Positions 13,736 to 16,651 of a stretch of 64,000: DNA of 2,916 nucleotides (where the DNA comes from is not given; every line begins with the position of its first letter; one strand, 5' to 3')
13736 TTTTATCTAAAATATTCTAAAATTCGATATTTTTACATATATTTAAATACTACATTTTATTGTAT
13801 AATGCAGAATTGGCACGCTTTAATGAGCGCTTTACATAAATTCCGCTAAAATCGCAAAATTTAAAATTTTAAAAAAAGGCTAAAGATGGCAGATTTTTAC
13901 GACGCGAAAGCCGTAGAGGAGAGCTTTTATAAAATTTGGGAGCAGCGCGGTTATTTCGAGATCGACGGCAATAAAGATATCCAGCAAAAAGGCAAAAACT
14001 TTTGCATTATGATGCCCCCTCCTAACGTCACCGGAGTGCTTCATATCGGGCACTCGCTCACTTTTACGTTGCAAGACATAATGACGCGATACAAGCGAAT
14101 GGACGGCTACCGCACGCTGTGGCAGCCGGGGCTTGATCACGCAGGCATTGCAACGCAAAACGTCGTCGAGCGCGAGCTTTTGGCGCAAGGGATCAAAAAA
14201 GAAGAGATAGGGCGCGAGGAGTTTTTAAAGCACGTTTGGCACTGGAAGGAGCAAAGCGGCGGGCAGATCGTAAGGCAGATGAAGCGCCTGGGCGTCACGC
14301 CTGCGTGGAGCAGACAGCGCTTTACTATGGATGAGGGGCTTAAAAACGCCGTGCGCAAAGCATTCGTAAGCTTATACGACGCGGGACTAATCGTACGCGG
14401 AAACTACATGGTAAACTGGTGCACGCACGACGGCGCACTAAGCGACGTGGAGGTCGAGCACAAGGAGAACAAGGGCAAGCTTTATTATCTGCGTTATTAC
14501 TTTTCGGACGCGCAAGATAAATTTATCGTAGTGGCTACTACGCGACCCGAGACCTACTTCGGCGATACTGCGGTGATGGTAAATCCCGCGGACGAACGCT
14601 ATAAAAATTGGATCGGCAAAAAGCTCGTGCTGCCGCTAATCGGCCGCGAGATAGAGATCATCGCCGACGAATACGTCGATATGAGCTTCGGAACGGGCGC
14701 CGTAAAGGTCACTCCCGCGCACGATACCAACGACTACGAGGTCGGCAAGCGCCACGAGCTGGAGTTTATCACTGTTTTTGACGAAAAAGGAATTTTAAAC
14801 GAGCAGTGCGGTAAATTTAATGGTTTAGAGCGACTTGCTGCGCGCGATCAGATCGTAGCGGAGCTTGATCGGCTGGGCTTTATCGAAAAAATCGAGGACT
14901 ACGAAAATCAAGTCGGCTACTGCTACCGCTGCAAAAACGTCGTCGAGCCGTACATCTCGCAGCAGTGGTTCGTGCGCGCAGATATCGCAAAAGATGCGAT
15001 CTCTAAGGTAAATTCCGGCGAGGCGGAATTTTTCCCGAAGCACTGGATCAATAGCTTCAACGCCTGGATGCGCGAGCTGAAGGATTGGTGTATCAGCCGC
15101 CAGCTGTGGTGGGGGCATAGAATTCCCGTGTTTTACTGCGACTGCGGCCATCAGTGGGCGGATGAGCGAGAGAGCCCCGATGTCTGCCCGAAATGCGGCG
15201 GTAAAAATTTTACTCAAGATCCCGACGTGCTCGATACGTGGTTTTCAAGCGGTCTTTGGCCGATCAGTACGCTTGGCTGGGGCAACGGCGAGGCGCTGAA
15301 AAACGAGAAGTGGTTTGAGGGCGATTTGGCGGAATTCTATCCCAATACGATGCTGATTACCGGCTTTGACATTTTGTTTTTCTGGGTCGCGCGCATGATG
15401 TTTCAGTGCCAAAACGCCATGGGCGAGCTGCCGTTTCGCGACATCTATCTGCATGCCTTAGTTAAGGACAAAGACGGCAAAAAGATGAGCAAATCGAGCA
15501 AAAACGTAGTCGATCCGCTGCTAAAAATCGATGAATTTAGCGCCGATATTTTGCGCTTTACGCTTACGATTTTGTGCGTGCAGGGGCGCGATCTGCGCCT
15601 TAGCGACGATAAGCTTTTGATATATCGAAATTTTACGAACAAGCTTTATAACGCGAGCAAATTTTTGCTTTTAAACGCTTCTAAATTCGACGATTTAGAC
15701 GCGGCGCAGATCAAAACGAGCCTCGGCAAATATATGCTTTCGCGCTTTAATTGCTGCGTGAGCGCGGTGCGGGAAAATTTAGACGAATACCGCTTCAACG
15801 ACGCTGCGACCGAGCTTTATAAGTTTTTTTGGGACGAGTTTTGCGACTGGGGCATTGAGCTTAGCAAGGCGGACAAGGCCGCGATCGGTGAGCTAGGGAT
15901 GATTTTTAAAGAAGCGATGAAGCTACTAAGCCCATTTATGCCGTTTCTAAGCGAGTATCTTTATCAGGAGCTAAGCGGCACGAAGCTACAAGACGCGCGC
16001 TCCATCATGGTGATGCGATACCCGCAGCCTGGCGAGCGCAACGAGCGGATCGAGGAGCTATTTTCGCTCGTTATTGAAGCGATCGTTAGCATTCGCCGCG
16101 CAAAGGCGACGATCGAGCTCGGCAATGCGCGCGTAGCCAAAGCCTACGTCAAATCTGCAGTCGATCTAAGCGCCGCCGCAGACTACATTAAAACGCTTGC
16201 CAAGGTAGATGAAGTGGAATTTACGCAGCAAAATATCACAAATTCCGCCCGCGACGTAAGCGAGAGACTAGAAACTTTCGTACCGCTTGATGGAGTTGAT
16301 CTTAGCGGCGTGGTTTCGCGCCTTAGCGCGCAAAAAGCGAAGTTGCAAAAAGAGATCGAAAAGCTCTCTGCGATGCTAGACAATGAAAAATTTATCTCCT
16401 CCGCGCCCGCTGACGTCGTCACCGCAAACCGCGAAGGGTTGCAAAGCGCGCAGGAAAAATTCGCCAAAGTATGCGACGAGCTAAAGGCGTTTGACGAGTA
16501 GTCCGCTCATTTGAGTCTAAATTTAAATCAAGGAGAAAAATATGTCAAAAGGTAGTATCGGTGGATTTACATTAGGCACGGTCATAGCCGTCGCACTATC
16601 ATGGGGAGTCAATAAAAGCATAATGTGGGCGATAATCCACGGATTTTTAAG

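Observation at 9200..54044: The 9-mer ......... is strongly over-represented and may act as an uptake or recognition signal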

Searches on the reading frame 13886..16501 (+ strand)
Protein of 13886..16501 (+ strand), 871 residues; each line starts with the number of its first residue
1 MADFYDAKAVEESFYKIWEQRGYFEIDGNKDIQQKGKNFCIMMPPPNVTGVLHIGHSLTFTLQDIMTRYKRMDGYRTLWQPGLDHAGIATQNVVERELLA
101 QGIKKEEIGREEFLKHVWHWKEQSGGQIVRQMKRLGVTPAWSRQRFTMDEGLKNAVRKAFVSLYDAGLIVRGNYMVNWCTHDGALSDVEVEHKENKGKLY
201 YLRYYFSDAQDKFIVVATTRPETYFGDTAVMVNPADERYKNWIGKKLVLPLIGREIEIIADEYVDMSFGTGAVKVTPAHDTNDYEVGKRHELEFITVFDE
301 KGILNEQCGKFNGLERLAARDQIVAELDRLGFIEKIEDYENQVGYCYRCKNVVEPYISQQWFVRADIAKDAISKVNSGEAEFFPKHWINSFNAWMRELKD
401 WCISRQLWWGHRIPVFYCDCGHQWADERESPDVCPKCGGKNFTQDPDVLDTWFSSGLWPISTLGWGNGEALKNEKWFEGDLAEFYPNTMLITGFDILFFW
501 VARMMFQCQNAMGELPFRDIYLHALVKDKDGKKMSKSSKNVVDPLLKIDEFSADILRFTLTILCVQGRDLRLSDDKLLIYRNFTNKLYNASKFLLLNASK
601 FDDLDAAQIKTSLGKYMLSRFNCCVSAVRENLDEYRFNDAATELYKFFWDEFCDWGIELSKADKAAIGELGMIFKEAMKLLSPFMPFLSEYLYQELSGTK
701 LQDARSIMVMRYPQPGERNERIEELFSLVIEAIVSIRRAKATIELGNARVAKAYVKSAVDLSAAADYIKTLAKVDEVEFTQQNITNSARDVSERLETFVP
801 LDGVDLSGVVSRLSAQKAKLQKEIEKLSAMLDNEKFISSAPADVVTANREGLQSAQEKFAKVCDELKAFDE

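Call 10: find_encoding_contigs(protein=window:13886-16501:+, flank=2000, max_places=4)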
Protein window:13886-16501:+ (871 aa): 8 contigs read that carry it; 3 places shown.
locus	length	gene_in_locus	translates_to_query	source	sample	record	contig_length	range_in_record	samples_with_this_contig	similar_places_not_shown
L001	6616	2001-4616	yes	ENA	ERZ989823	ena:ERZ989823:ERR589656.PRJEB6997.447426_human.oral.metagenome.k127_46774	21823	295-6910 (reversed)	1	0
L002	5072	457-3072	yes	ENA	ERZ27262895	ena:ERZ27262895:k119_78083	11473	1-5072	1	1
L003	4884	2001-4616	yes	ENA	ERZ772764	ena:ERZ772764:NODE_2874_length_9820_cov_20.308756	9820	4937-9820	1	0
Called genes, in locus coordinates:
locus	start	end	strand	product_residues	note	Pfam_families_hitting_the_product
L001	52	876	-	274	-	PF13145:Rotamase_2, PF13616:Rotamase_3, PF00639:Rotamase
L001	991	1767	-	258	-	PF03180:Lipoprotein_9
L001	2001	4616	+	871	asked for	PF00133:tRNA-synt_1, PF09334:tRNA-synt_1g (weak), PF13603:tRNA-synt_1_2, PF09334:tRNA-synt_1g (weak), PF08264:Anticodon_1, PF10458:Val_tRNA-synt_C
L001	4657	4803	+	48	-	-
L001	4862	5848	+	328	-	PF16654:DAPDH_C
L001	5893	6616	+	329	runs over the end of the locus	PF02463:SMC_N, PF13476:AAA_23 (weak), PF00005:ABC_tran, PF13304:AAA_21 (faint), PF09383:NIL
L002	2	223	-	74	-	?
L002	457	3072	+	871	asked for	PF00133:tRNA-synt_1, PF09334:tRNA-synt_1g (weak), PF13603:tRNA-synt_1_2, PF09334:tRNA-synt_1g (weak), PF08264:Anticodon_1, PF10458:Val_tRNA-synt_C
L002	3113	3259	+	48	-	-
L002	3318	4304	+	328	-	PF16654:DAPDH_C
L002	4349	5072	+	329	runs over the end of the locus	PF02463:SMC_N, PF13476:AAA_23 (weak), PF00005:ABC_tran, PF13304:AAA_21 (faint), PF09383:NIL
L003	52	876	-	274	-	PF13145:Rotamase_2, PF13616:Rotamase_3, PF00639:Rotamase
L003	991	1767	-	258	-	PF03180:Lipoprotein_9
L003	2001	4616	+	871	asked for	PF00133:tRNA-synt_1, PF09334:tRNA-synt_1g (weak), PF13603:tRNA-synt_1_2, PF09334:tRNA-synt_1g (weak), PF08264:Anticodon_1, PF10458:Val_tRNA-synt_C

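Call 11: find_related_loci(query=window:13886-16501:+, collection=genome_contigs, flank=10000)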
Query window:13886-16501:+ (871 aa) in genome_contigs; peptide patterns used: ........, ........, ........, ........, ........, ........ (x = any residue, [..] = any of these).
597 stretches matched a pattern (row limit reached: there are more); 590 encode a relative of the query (tblastn E <= 1e-3); the best 80 are kept; 80 distinct loci.
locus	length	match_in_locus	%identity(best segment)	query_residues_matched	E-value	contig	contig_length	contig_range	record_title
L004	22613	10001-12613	97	1-871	0e+0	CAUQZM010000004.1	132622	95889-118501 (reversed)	MAG TPA_asm: uncultured Campylobacter sp. isolate ERR9968936_bin.21_MetaWRAP_v1.3_MAG genome assembly, contig: ERZ216160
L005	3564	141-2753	97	1-871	0e+0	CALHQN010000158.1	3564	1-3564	MAG TPA_asm: uncultured Campylobacter sp. isolate ERR589614_bin.34_CONCOCT_v1.1_MAG genome assembly, contig: ERZ773077.1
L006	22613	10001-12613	97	1-871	0e+0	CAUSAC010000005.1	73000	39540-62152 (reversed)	MAG TPA_asm: uncultured Campylobacter sp. isolate ERR9969209_bin.6_MetaWRAP_v1.3_MAG genome assembly, contig: ERZ2161616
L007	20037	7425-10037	96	1-871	0e+0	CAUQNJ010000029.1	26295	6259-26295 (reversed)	MAG TPA_asm: uncultured Campylobacter sp. isolate ERR9968699_bin.5_MetaWRAP_v1.3_MAG genome assembly, contig: ERZ2161601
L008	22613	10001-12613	97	1-871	0e+0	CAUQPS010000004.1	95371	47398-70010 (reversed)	MAG TPA_asm: uncultured Campylobacter sp. isolate ERR9968763_bin.2_MetaWRAP_v1.3_MAG genome assembly, contig: ERZ2161602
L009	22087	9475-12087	96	1-871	0e+0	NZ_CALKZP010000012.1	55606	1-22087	MAG: uncultured Campylobacter sp. isolate ERR589365_bin.31_CONCOCT_v1.1_MAG ERZ772754.189, whole genome shotgun sequence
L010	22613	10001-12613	96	1-871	0e+0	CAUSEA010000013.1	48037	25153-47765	MAG TPA_asm: uncultured Campylobacter sp. isolate ERR9969160_bin.31_MetaWRAP_v1.3_MAG genome assembly, contig: ERZ216157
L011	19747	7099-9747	95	1-871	0e+0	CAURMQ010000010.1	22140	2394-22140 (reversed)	MAG TPA_asm: uncultured Campylobacter sp. isolate ERR9968885_bin.29_MetaWRAP_v1.3_MAG genome assembly, contig: ERZ216158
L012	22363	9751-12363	96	1-871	0e+0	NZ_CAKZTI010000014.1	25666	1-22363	MAG: uncultured Campylobacter sp. isolate ERR589615_bin.33_CONCOCT_v1.1_MAG ERZ773034.726, whole genome shotgun sequence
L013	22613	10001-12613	96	1-871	0e+0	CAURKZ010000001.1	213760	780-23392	MAG TPA_asm: uncultured Campylobacter sp. isolate ERR9968946_bin.30_MetaWRAP_v1.3_MAG genome assembly, contig: ERZ216160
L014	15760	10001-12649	95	1-871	0e+0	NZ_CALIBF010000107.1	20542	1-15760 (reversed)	MAG: uncultured Campylobacter sp. isolate ERR589644_bin.42_CONCOCT_v1.1_MAG ERZ773083.1006, whole genome shotgun sequenc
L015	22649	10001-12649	95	1-871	0e+0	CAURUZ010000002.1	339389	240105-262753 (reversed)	MAG TPA_asm: uncultured Campylobacter sp. isolate ERR9969224_bin.42_MetaWRAP_v1.3_MAG genome assembly, contig: ERZ216157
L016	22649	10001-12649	95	1-871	0e+0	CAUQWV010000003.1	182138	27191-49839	MAG TPA_asm: uncultured Campylobacter sp. isolate ERR9968972_bin.5_MetaWRAP_v1.3_MAG genome assembly, contig: ERZ2161609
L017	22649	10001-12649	95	1-871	0e+0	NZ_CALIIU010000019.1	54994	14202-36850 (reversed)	MAG: uncultured Campylobacter sp. isolate ERR589606_bin.60_CONCOCT_v1.1_MAG ERZ773004.106, whole genome shotgun sequence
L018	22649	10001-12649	94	1-871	0e+0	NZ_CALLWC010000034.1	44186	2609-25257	MAG: uncultured Campylobacter sp. isolate ERR589518_bin.19_CONCOCT_v1.1_MAG ERZ772850.234, whole genome shotgun sequence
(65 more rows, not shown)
